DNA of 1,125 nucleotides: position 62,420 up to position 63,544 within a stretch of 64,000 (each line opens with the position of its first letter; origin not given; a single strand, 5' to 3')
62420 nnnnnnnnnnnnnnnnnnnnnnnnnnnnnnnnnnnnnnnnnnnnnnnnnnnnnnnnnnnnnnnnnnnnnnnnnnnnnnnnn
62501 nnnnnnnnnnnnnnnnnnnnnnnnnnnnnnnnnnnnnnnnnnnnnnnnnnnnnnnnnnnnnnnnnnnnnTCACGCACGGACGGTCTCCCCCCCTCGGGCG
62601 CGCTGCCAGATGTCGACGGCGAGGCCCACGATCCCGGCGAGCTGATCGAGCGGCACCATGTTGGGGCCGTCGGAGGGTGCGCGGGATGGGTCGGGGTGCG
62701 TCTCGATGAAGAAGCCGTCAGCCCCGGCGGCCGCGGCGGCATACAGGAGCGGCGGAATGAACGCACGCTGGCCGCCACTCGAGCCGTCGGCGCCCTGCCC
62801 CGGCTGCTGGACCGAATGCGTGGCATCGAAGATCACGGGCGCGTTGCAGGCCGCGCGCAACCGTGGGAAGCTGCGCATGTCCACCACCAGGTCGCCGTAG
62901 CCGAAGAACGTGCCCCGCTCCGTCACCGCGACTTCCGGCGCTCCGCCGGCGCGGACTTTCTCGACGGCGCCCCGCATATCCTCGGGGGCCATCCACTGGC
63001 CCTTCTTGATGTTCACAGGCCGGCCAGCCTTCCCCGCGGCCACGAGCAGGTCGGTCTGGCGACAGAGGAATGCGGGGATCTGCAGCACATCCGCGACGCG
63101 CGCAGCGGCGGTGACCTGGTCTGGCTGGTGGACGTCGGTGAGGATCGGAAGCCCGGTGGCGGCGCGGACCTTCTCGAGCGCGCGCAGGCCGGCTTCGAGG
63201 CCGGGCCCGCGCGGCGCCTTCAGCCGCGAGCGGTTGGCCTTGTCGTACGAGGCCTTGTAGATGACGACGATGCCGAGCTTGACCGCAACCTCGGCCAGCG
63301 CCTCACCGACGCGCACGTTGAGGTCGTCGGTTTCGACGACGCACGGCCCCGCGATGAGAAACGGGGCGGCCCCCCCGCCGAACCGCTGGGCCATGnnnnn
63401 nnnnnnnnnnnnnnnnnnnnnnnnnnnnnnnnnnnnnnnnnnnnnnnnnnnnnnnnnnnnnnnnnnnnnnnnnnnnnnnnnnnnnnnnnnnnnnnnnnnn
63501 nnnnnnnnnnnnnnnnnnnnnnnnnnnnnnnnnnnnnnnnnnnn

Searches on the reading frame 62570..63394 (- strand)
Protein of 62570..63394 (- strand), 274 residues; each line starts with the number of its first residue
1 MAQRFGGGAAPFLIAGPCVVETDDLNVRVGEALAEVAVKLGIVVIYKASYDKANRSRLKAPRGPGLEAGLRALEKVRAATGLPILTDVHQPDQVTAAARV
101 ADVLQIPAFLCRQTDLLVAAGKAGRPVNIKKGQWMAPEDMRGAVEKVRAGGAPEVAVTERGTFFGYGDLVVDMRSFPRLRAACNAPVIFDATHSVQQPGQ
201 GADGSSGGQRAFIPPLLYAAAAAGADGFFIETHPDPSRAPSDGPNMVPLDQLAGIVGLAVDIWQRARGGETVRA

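Call 57: find_encoding_contigs(protein=window:62570-63394:-, flank=10000, max_places=3)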
Protein window:62570-63394:- (274 aa): 6 contigs read that carry it; 3 places shown.
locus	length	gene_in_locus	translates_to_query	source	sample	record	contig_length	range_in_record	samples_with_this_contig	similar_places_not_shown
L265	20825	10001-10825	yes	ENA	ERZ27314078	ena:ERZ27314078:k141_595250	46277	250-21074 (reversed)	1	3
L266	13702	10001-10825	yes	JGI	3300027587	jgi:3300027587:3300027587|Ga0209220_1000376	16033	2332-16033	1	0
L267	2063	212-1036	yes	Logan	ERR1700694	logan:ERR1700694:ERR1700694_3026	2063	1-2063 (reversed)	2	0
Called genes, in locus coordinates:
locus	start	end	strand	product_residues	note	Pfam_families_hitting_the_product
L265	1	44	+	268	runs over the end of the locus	PF04228:Zn_peptidase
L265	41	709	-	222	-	PF13442:Cytochrome_CBB3, PF00034:Cytochrom_C (faint)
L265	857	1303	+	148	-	PF01741:MscL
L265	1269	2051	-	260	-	PF13302:Acetyltransf_3, PF00583:Acetyltransf_1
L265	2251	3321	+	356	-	PF00989:PAS, PF08448:PAS_4, PF13188:PAS_8, PF13426:PAS_9, PF00990:GGDEF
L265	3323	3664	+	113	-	-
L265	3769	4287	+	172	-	PF00210:Ferritin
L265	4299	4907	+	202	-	PF00117:GATase, PF07722:Peptidase_C26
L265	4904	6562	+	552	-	PF20142:Scaffold, PF01471:PG_binding_1, PF03734:YkuD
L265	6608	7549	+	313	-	PF08291:Peptidase_M15_3 (weak)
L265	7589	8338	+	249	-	PF02348:CTP_transf_3, PF12804:NTP_transf_3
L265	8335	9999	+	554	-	PF06418:CTP_synth_N, PF00117:GATase, PF07722:Peptidase_C26 (weak)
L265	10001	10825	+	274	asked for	PF00793:DAHP_synth_1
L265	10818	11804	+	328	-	PF01380:SIS, PF00571:CBS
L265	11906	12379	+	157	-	PF06835:LptC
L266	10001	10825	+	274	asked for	PF00793:DAHP_synth_1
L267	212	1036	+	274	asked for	PF00793:DAHP_synth_1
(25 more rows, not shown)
